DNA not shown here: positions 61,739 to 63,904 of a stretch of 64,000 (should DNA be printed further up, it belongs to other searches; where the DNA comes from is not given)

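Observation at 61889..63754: uvrB lacks about 36 codons encoding the conserved beta-hairpin / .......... region (in-frame deletion at about 62108-62117)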

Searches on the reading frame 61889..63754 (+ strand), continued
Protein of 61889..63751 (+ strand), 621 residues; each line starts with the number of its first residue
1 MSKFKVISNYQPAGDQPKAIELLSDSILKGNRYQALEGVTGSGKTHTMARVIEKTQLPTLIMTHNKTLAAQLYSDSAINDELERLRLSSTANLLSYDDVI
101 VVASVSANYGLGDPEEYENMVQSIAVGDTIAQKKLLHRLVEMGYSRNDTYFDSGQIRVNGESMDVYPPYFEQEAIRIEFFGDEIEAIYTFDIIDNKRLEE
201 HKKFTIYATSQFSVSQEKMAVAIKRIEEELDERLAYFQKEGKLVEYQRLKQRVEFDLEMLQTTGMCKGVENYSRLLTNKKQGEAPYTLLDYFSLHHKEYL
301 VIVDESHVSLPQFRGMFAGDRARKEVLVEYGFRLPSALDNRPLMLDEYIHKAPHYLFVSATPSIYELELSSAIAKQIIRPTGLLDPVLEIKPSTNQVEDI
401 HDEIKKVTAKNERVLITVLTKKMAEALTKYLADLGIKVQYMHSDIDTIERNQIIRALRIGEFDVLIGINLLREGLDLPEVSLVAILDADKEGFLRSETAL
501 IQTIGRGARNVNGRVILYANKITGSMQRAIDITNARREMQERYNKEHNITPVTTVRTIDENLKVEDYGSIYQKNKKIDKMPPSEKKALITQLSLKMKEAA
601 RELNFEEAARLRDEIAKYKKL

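Call 6: find_homologous_proteins(query=window:61889-63751:+, max_evalue=1e-100)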
Query window:61889-63751:+ (621 aa): 8000 proteins with E <= 1e-100 among 8000 candidates; the best 120 are listed.
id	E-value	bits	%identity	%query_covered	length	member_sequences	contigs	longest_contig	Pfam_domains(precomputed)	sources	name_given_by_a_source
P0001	0.0e+0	1354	100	100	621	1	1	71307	PF02151.26,PF17757.7,PF00271.38,PF27431.1,PF04851.22,PF12344.15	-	-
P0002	0.0e+0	1248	88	100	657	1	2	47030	PF00270.36,PF02151.26,PF17757.7,PF00271.38,PF27431.1,PF04851.22,PF12344.15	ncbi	-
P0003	0.0e+0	1245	88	100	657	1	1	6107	PF00270.36,PF02151.26,PF17757.7,PF00271.38,PF27431.1,PF04851.22,PF12344.15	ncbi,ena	-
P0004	0.0e+0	1243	87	100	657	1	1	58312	PF00270.36,PF02151.26,PF17757.7,PF00271.38,PF27431.1,PF04851.22,PF12344.15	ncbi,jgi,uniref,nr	ncbi:excinuclease ABC subunit UvrB [Sulfurimonas sp.]|jgi:excinuclease ABC subunit B|uniref:excinucl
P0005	0.0e+0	1241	87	100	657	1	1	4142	PF00270.36,PF02151.26,PF17757.7,PF00271.38,PF27431.1,PF04851.22,PF12344.15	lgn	-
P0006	0.0e+0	1241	87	100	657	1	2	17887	PF00270.36,PF02151.26,PF17757.7,PF00271.38,PF27431.1,PF04851.22,PF12344.15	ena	-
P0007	0.0e+0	1240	87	100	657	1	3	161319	PF00270.36,PF02151.26,PF17757.7,PF00271.38,PF27431.1,PF04851.22,PF12344.15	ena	-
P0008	0.0e+0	1240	87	100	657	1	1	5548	PF00270.36,PF02151.26,PF17757.7,PF00271.38,PF27431.1,PF04851.22,PF12344.15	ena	-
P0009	0.0e+0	1239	88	100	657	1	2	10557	PF00270.36,PF02151.26,PF17757.7,PF00271.38,PF27431.1,PF04851.22,PF12344.15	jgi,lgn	-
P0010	0.0e+0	1235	87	100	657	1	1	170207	PF00270.36,PF02151.26,PF17757.7,PF00271.38,PF27431.1,PF04851.22,PF12344.15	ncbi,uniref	ncbi:MAG: excinuclease ABC subunit UvrB [Sulfurimonas sp.]|uniref:excinuclease ABC subunit UvrB n=1 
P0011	0.0e+0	1235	87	100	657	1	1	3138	PF00270.36,PF02151.26,PF17757.7,PF00271.38,PF27431.1,PF04851.22,PF12344.15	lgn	-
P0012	0.0e+0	1235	87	100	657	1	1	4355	PF00270.36,PF02151.26,PF17757.7,PF00271.38,PF27431.1,PF04851.22,PF12344.15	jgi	-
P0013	0.0e+0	1232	86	100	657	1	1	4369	PF00270.36,PF02151.26,PF17757.7,PF00271.38,PF27431.1,PF04851.22,PF12344.15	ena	-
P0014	0.0e+0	1231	87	100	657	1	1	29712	PF00270.36,PF02151.26,PF17757.7,PF00271.38,PF27431.1,PF04851.22,PF12344.15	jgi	-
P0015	0.0e+0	1231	87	100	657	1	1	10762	PF00270.36,PF02151.26,PF17757.7,PF00271.38,PF27431.1,PF04851.22,PF12344.15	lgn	-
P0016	0.0e+0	1230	86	100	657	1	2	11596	PF00270.36,PF02151.26,PF17757.7,PF00271.38,PF27431.1,PF04851.22,PF12344.15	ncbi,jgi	-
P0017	0.0e+0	1229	87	100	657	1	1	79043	PF00270.36,PF02151.26,PF17757.7,PF00271.38,PF27431.1,PF04851.22,PF12344.15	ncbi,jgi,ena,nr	ncbi:MAG: excinuclease ABC subunit B [Sulfurimonas sp.]|nr:MAG: excinuclease ABC subunit B [Sulfurim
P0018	0.0e+0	1229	86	100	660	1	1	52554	PF00270.36,PF02151.26,PF17757.7,PF00271.38,PF27431.1,PF04851.22,PF12344.15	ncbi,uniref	ncbi:excinuclease ABC subunit UvrB [Sulfurimonas sp.]|uniref:excinuclease ABC subunit UvrB n=1 Tax=S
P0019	0.0e+0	1229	87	100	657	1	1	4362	PF00270.36,PF02151.26,PF17757.7,PF00271.38,PF27431.1,PF04851.22,PF12344.15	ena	-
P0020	0.0e+0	1228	86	100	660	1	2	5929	PF00270.36,PF02151.26,PF17757.7,PF00271.38,PF27431.1,PF04851.22,PF12344.15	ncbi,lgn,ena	-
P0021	0.0e+0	1227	86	100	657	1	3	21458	PF00270.36,PF02151.26,PF17757.7,PF00271.38,PF27431.1,PF04851.22,PF12344.15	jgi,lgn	-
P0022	0.0e+0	1227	86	100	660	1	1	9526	PF00270.36,PF02151.26,PF17757.7,PF00271.38,PF27431.1,PF04851.22,PF12344.15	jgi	-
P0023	0.0e+0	1226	87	100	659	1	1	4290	PF00270.36,PF02151.26,PF17757.7,PF00271.38,PF27431.1,PF04851.22,PF12344.15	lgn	-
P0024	0.0e+0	1226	86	100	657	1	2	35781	PF00270.36,PF02151.26,PF17757.7,PF00271.38,PF27431.1,PF04851.22,PF12344.15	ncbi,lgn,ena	-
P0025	0.0e+0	1226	86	100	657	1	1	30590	PF00270.36,PF02151.26,PF17757.7,PF00271.38,PF27431.1,PF04851.22,PF12344.15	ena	-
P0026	0.0e+0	1226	87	100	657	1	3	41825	PF00270.36,PF02151.26,PF17757.7,PF00271.38,PF27431.1,PF04851.22,PF12344.15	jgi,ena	-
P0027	0.0e+0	1225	86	100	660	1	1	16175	PF00270.36,PF02151.26,PF17757.7,PF00271.38,PF27431.1,PF04851.22,PF12344.15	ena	-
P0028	0.0e+0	1225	86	100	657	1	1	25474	PF00270.36,PF02151.26,PF17757.7,PF00271.38,PF27431.1,PF04851.22,PF12344.15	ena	-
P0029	0.0e+0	1224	86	100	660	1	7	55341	PF00270.36,PF02151.26,PF17757.7,PF00271.38,PF27431.1,PF04851.22,PF12344.15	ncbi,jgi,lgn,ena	-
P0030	0.0e+0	1222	86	100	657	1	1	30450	PF00270.36,PF02151.26,PF17757.7,PF00271.38,PF27431.1,PF04851.22,PF12344.15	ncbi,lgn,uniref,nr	ncbi:excinuclease ABC subunit UvrB [Sulfurimonas sp.]|uniref:excinuclease ABC subunit UvrB n=1 Tax=S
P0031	0.0e+0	1222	86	100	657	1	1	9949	PF00270.36,PF02151.26,PF17757.7,PF00271.38,PF27431.1,PF04851.22,PF12344.15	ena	-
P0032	0.0e+0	1222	86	100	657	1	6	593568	PF00270.36,PF02151.26,PF17757.7,PF00271.38,PF27431.1,PF04851.22,PF12344.15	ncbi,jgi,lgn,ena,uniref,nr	ncbi:excinuclease ABC subunit UvrB [Sulfurimonas sp. RIFOXYB12_FULL_35_9]|uniref:excinuclease ABC su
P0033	0.0e+0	1222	86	100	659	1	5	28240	PF00270.36,PF02151.26,PF17757.7,PF00271.38,PF27431.1,PF04851.22,PF12344.15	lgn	-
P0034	0.0e+0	1222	86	100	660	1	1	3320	PF00270.36,PF02151.26,PF17757.7,PF00271.38,PF27431.1,PF04851.22,PF12344.15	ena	-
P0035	0.0e+0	1222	86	100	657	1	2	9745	PF00270.36,PF02151.26,PF17757.7,PF00271.38,PF27431.1,PF04851.22,PF12344.15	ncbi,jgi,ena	ncbi:MAG: excinuclease ABC subunit UvrB [Sulfurimonas sp.]|jgi:excinuclease ABC subunit B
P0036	0.0e+0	1221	86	100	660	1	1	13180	PF00270.36,PF02151.26,PF17757.7,PF00271.38,PF27431.1,PF04851.22,PF12344.15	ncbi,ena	-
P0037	0.0e+0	1221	86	100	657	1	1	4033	PF00270.36,PF02151.26,PF17757.7,PF00271.38,PF27431.1,PF04851.22,PF12344.15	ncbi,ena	-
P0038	0.0e+0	1220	86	100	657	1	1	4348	PF00270.36,PF02151.26,PF17757.7,PF00271.38,PF27431.1,PF04851.22,PF12344.15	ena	-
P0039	0.0e+0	1219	86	100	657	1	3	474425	PF00270.36,PF02151.26,PF17757.7,PF00271.38,PF27431.1,PF04851.22,PF12344.15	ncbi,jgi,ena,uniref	ncbi:MAG: excinuclease ABC subunit UvrB [Sulfurimonas sp.]|jgi:excinuclease ABC subunit B|uniref:exc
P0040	0.0e+0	1219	86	100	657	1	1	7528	PF00270.36,PF02151.26,PF17757.7,PF00271.38,PF27431.1,PF04851.22,PF12344.15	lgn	-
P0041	0.0e+0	1219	86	100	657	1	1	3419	PF00270.36,PF02151.26,PF17757.7,PF00271.38,PF27431.1,PF04851.22,PF12344.15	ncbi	-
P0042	0.0e+0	1218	86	100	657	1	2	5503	PF00270.36,PF02151.26,PF17757.7,PF00271.38,PF27431.1,PF04851.22,PF12344.15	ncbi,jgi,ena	jgi:excinuclease ABC subunit B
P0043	0.0e+0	1218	86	100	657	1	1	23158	PF00270.36,PF02151.26,PF17757.7,PF00271.38,PF27431.1,PF04851.22,PF12344.15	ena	-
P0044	0.0e+0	1218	85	100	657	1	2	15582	PF00270.36,PF02151.26,PF17757.7,PF00271.38,PF27431.1,PF04851.22,PF12344.15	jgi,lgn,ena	-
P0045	0.0e+0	1218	86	100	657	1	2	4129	PF00270.36,PF02151.26,PF17757.7,PF00271.38,PF27431.1,PF04851.22,PF12344.15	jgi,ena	-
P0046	0.0e+0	1217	86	100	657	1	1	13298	PF00270.36,PF02151.26,PF17757.7,PF00271.38,PF27431.1,PF04851.22,PF12344.15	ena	-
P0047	0.0e+0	1217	86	100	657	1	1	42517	PF00270.36,PF02151.26,PF17757.7,PF00271.38,PF27431.1,PF04851.22,PF12344.15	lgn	-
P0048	0.0e+0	1217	86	100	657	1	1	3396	PF00270.36,PF02151.26,PF17757.7,PF00271.38,PF27431.1,PF04851.22,PF12344.15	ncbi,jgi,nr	ncbi:MAG: excinuclease ABC subunit UvrB [Sulfurimonas sp.]|jgi:excinuclease ABC subunit B|nr:excinuc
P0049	0.0e+0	1217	86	100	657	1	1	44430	PF00270.36,PF02151.26,PF17757.7,PF00271.38,PF27431.1,PF04851.22,PF12344.15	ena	-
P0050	0.0e+0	1216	85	100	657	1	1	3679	PF00270.36,PF02151.26,PF17757.7,PF00271.38,PF27431.1,PF04851.22,PF12344.15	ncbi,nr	ncbi:MAG: excinuclease ABC subunit UvrB [Sulfurimonas sp.]|nr:excinuclease ABC subunit UvrB [Sulfuri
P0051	0.0e+0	1216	85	100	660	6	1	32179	PF00270.36,PF02151.26,PF17757.7,PF00271.38,PF27431.1,PF04851.22,PF12344.15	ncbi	-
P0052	0.0e+0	1216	86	100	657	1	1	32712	PF00270.36,PF02151.26,PF17757.7,PF00271.38,PF27431.1,PF04851.22,PF12344.15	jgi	-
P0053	0.0e+0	1216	85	100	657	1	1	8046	PF00270.36,PF02151.26,PF17757.7,PF00271.38,PF27431.1,PF04851.22,PF12344.15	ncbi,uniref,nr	ncbi:MAG: excinuclease ABC subunit UvrB [Sulfurimonas sp.]|uniref:excinuclease ABC subunit UvrB n=1 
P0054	0.0e+0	1214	85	100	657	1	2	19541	PF00270.36,PF02151.26,PF17757.7,PF00271.38,PF27431.1,PF04851.22,PF12344.15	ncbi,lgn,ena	-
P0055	0.0e+0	1214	85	100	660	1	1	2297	PF00270.36,PF02151.26,PF17757.7,PF00271.38,PF27431.1,PF04851.22,PF12344.15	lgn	-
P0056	0.0e+0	1213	85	100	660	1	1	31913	PF02151.26,PF17757.7,PF00271.38,PF27431.1,PF04851.22,PF12344.15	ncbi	-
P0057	0.0e+0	1213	86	100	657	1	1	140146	PF00270.36,PF02151.26,PF17757.7,PF00271.38,PF27431.1,PF04851.22,PF12344.15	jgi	jgi:excinuclease ABC subunit B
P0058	0.0e+0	1209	86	100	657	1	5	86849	PF00270.36,PF02151.26,PF17757.7,PF00271.38,PF27431.1,PF04851.22,PF12344.15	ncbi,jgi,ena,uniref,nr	ncbi:MAG: excinuclease ABC subunit B [Sulfurimonas sp. RIFCSPHIGHO2_12_FULL_36_9]|uniref:excinucleas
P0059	0.0e+0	1209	86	100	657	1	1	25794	PF00270.36,PF02151.26,PF17757.7,PF00271.38,PF27431.1,PF04851.22,PF12344.15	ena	-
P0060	0.0e+0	1208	85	100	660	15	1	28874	PF00270.36,PF02151.26,PF17757.7,PF00271.38,PF27431.1,PF04851.22,PF12344.15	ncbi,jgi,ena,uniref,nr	ncbi:excinuclease ABC subunit UvrB [Sulfurimonas sp.]|uniref:excinuclease ABC subunit UvrB n=1 Tax=S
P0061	0.0e+0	1208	85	100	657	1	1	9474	PF00270.36,PF02151.26,PF17757.7,PF00271.38,PF27431.1,PF04851.22,PF12344.15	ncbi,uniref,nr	ncbi:excinuclease ABC subunit UvrB [Sulfurimonas sp.]|uniref:excinuclease ABC subunit UvrB n=1 Tax=S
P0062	0.0e+0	1206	85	100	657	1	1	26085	PF00270.36,PF02151.26,PF17757.7,PF00271.38,PF27431.1,PF04851.22,PF12344.15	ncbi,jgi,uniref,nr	ncbi:excinuclease ABC subunit UvrB [Sulfurimonas sp.]|uniref:excinuclease ABC subunit UvrB n=1 Tax=S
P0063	0.0e+0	1205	85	100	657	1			PF00270.36,PF02151.26,PF17757.7,PF00271.38,PF27431.1,PF04851.22,PF12344.15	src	-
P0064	0.0e+0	1204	84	100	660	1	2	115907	PF00270.36,PF02151.26,PF17757.7,PF00271.38,PF27431.1,PF04851.22,PF12344.15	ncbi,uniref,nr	ncbi:MAG: excinuclease ABC subunit UvrB [Sulfurimonas sp.]|uniref:excinuclease ABC subunit UvrB n=1 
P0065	0.0e+0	1204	84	100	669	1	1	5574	PF00270.36,PF02151.26,PF17757.7,PF00271.38,PF27431.1,PF04851.22,PF12344.15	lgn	-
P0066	0.0e+0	1204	85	100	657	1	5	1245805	PF00270.36,PF02151.26,PF17757.7,PF00271.38,PF27431.1,PF04851.22,PF12344.15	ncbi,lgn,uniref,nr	ncbi:excinuclease ABC subunit UvrB [Sulfurimonas sp.]|uniref:excinuclease ABC subunit UvrB n=1 Tax=S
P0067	0.0e+0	1204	85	100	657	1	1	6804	PF00270.36,PF02151.26,PF17757.7,PF00271.38,PF27431.1,PF04851.22,PF12344.15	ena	-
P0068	0.0e+0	1199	84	100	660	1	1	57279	PF00270.36,PF02151.26,PF17757.7,PF00271.38,PF27431.1,PF04851.22,PF12344.15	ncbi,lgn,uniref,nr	ncbi:MAG TPA: excinuclease ABC subunit UvrB [Sulfurimonas sp.]|uniref:excinuclease ABC subunit UvrB 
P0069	0.0e+0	1198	84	100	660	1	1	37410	PF00270.36,PF02151.26,PF17757.7,PF00271.38,PF27431.1,PF04851.22,PF12344.15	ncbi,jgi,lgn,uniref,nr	ncbi:MAG: excinuclease ABC subunit UvrB [Sulfurimonas sp.]|jgi:excinuclease ABC subunit B|uniref:exc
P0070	0.0e+0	1198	84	100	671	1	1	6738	PF00270.36,PF02151.26,PF17757.7,PF00271.38,PF27431.1,PF04851.22,PF12344.15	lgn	-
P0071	0.0e+0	1197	84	100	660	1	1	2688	PF00270.36,PF02151.26,PF17757.7,PF00271.38,PF27431.1,PF04851.22,PF12344.15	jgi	jgi:excinuclease ABC subunit B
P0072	0.0e+0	1196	84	100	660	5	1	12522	PF00270.36,PF02151.26,PF17757.7,PF00271.38,PF27431.1,PF04851.22,PF12344.15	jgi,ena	-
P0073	0.0e+0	1196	84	100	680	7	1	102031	PF00270.36,PF02151.26,PF17757.7,PF00271.38,PF27431.1,PF04851.22,PF12344.15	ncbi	-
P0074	0.0e+0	1195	84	100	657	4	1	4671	PF00270.36,PF02151.26,PF17757.7,PF00271.38,PF27431.1,PF04851.22,PF12344.15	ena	-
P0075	0.0e+0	1193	84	100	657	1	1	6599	PF00270.36,PF02151.26,PF17757.7,PF00271.38,PF27431.1,PF04851.22,PF12344.15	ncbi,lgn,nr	ncbi:MAG: excinuclease ABC subunit UvrB [Sulfurimonas sp.]|nr:excinuclease ABC subunit UvrB [Sulfuri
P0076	0.0e+0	1189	84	100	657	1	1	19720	PF00270.36,PF02151.26,PF17757.7,PF00271.38,PF27431.1,PF04851.22,PF12344.15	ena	-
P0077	0.0e+0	1189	84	100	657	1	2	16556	PF00270.36,PF02151.26,PF17757.7,PF00271.38,PF27431.1,PF04851.22,PF12344.15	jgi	-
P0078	0.0e+0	1188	82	100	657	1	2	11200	PF00270.36,PF02151.26,PF17757.7,PF00271.38,PF27431.1,PF04851.22,PF12344.15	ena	-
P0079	0.0e+0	1184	83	100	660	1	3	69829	PF00270.36,PF02151.26,PF17757.7,PF00271.38,PF27431.1,PF04851.22,PF12344.15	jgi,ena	jgi:excinuclease ABC subunit B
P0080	0.0e+0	1184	83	100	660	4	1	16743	PF00270.36,PF02151.26,PF17757.7,PF00271.38,PF27431.1,PF04851.22,PF12344.15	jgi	-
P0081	0.0e+0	1183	82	100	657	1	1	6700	PF00270.36,PF02151.26,PF17757.7,PF00271.38,PF27431.1,PF04851.22,PF12344.15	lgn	-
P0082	0.0e+0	1183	83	100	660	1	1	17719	PF00270.36,PF02151.26,PF17757.7,PF00271.38,PF27431.1,PF04851.22,PF12344.15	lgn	-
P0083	0.0e+0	1182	83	100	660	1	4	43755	PF00270.36,PF02151.26,PF17757.7,PF00271.38,PF27431.1,PF04851.22,PF12344.15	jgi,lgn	jgi:excinuclease ABC subunit B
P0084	0.0e+0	1181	83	100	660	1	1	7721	PF00270.36,PF02151.26,PF17757.7,PF00271.38,PF27431.1,PF04851.22,PF12344.15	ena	-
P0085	0.0e+0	1181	83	100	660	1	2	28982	PF00270.36,PF02151.26,PF17757.7,PF00271.38,PF27431.1,PF04851.22,PF12344.15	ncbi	ncbi:MAG: excinuclease ABC subunit UvrB [Sulfurimonadaceae bacterium]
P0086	0.0e+0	1181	83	100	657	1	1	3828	PF00270.36,PF02151.26,PF17757.7,PF00271.38,PF27431.1,PF04851.22,PF12344.15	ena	-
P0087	0.0e+0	1181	83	100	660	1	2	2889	PF00270.36,PF02151.26,PF17757.7,PF00271.38,PF27431.1,PF04851.22,PF12344.15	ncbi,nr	ncbi:MAG: excinuclease ABC subunit UvrB [Thiovulaceae bacterium]|nr:excinuclease ABC subunit UvrB [S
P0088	0.0e+0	1181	83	100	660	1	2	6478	PF00270.36,PF02151.26,PF17757.7,PF00271.38,PF27431.1,PF04851.22,PF12344.15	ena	-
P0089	0.0e+0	1180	84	100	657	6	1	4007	PF00270.36,PF02151.26,PF17757.7,PF00271.38,PF27431.1,PF04851.22,PF12344.15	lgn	-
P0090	0.0e+0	1180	82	100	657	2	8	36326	PF00270.36,PF02151.26,PF17757.7,PF00271.38,PF27431.1,PF04851.22,PF12344.15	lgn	-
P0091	0.0e+0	1180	81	100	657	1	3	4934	PF00270.36,PF02151.26,PF17757.7,PF00271.38,PF27431.1,PF04851.22,PF12344.15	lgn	-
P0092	0.0e+0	1180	83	100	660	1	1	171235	PF00270.36,PF02151.26,PF17757.7,PF00271.38,PF27431.1,PF04851.22,PF12344.15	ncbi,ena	-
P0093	0.0e+0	1178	84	100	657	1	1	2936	PF00270.36,PF02151.26,PF17757.7,PF00271.38,PF27431.1,PF04851.22,PF12344.15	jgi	-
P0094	0.0e+0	1176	82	100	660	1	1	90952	PF00270.36,PF02151.26,PF17757.7,PF00271.38,PF27431.1,PF04851.22,PF12344.15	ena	-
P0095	0.0e+0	1175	83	100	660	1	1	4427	PF00270.36,PF02151.26,PF17757.7,PF00271.38,PF27431.1,PF04851.22,PF12344.15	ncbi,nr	ncbi:MAG: excinuclease ABC subunit UvrB [Sulfurimonas sp.]|nr:excinuclease ABC subunit UvrB [Sulfuri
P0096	0.0e+0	1175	83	100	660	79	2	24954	PF00270.36,PF02151.26,PF17757.7,PF00271.38,PF27431.1,PF04851.22,PF12344.15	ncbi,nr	ncbi:MAG: excinuclease ABC subunit UvrB [Campylobacterales bacterium]|nr:excinuclease ABC subunit Uv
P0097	0.0e+0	1174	83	100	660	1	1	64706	PF00270.36,PF02151.26,PF17757.7,PF00271.38,PF27431.1,PF04851.22,PF12344.15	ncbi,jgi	ncbi:MAG: excinuclease ABC subunit UvrB [Sulfurimonas sp.]|jgi:excinuclease ABC subunit B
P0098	0.0e+0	1172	83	100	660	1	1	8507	PF00270.36,PF02151.26,PF17757.7,PF00271.38,PF27431.1,PF04851.22,PF12344.15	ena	-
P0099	0.0e+0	1171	82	100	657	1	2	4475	PF00270.36,PF02151.26,PF17757.7,PF00271.38,PF27431.1,PF04851.22,PF12344.15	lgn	-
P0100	0.0e+0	1171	83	100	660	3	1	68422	PF00270.36,PF02151.26,PF17757.7,PF00271.38,PF27431.1,PF04851.22,PF12344.15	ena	-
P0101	0.0e+0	1169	82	100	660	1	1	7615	PF00270.36,PF02151.26,PF17757.7,PF00271.38,PF27431.1,PF04851.22,PF12344.15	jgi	jgi:excinuclease ABC subunit B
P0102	0.0e+0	1169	82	100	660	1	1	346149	PF00270.36,PF02151.26,PF17757.7,PF00271.38,PF27431.1,PF04851.22,PF12344.15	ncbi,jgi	ncbi:MAG: excinuclease ABC subunit UvrB [Sulfurimonas sp.]|jgi:excinuclease ABC subunit B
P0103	0.0e+0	1169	83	100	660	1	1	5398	PF00270.36,PF02151.26,PF17757.7,PF00271.38,PF27431.1,PF04851.22,PF12344.15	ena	-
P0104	0.0e+0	1168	82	100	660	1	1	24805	PF00270.36,PF02151.26,PF17757.7,PF00271.38,PF27431.1,PF04851.22,PF12344.15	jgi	jgi:excinuclease ABC subunit B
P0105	0.0e+0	1167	82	100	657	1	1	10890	PF00270.36,PF02151.26,PF17757.7,PF00271.38,PF27431.1,PF04851.22,PF12344.15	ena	-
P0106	0.0e+0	1166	81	100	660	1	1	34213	PF00270.36,PF02151.26,PF17757.7,PF00271.38,PF27431.1,PF04851.22,PF12344.15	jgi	jgi:excinuclease ABC subunit B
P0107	0.0e+0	1166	82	100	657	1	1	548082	PF00270.36,PF02151.26,PF17757.7,PF00271.38,PF27431.1,PF04851.22,PF12344.15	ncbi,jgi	ncbi:MAG: excinuclease ABC subunit UvrB [Sulfurimonas sp.]|jgi:excinuclease ABC subunit B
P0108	0.0e+0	1166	82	100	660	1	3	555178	PF00270.36,PF02151.26,PF17757.7,PF00271.38,PF27431.1,PF04851.22,PF12344.15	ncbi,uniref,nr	ncbi:MAG: excinuclease ABC subunit UvrB [Sulfurimonas sp.]|uniref:excinuclease ABC subunit UvrB n=1 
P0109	0.0e+0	1165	81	100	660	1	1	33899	PF00270.36,PF02151.26,PF17757.7,PF00271.38,PF27431.1,PF04851.22,PF12344.15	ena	-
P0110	0.0e+0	1165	81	100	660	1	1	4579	PF00270.36,PF02151.26,PF17757.7,PF00271.38,PF27431.1,PF04851.22,PF12344.15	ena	-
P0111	0.0e+0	1165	82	100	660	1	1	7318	PF00270.36,PF02151.26,PF17757.7,PF00271.38,PF27431.1,PF04851.22,PF12344.15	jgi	jgi:excinuclease ABC subunit B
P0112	0.0e+0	1164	82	100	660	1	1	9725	PF00270.36,PF02151.26,PF17757.7,PF00271.38,PF27431.1,PF04851.22,PF12344.15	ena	-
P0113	0.0e+0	1163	82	100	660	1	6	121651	PF00270.36,PF02151.26,PF17757.7,PF00271.38,PF27431.1,PF04851.22,PF12344.15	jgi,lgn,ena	-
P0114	0.0e+0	1163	82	100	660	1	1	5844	PF00270.36,PF02151.26,PF17757.7,PF00271.38,PF27431.1,PF04851.22,PF12344.15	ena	-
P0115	0.0e+0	1163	82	100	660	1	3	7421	PF00270.36,PF02151.26,PF17757.7,PF00271.38,PF27431.1,PF04851.22,PF12344.15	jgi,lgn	jgi:excinuclease ABC subunit B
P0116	0.0e+0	1163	82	100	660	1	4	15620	PF00270.36,PF02151.26,PF17757.7,PF00271.38,PF27431.1,PF04851.22,PF12344.15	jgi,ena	-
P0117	0.0e+0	1162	82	100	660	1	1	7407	PF00270.36,PF02151.26,PF17757.7,PF00271.38,PF27431.1,PF04851.22,PF12344.15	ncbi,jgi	-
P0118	0.0e+0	1162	82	100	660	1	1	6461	PF00270.36,PF02151.26,PF17757.7,PF00271.38,PF27431.1,PF04851.22,PF12344.15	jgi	jgi:excinuclease ABC subunit B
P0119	0.0e+0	1162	82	100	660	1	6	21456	PF00270.36,PF02151.26,PF17757.7,PF00271.38,PF27431.1,PF04851.22,PF12344.15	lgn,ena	-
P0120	0.0e+0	1162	82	100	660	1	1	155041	PF00270.36,PF02151.26,PF17757.7,PF00271.38,PF27431.1,PF04851.22,PF12344.15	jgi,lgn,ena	-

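Call 7: find_encoding_contigs(protein=P0001, flank=10000, max_places=4)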
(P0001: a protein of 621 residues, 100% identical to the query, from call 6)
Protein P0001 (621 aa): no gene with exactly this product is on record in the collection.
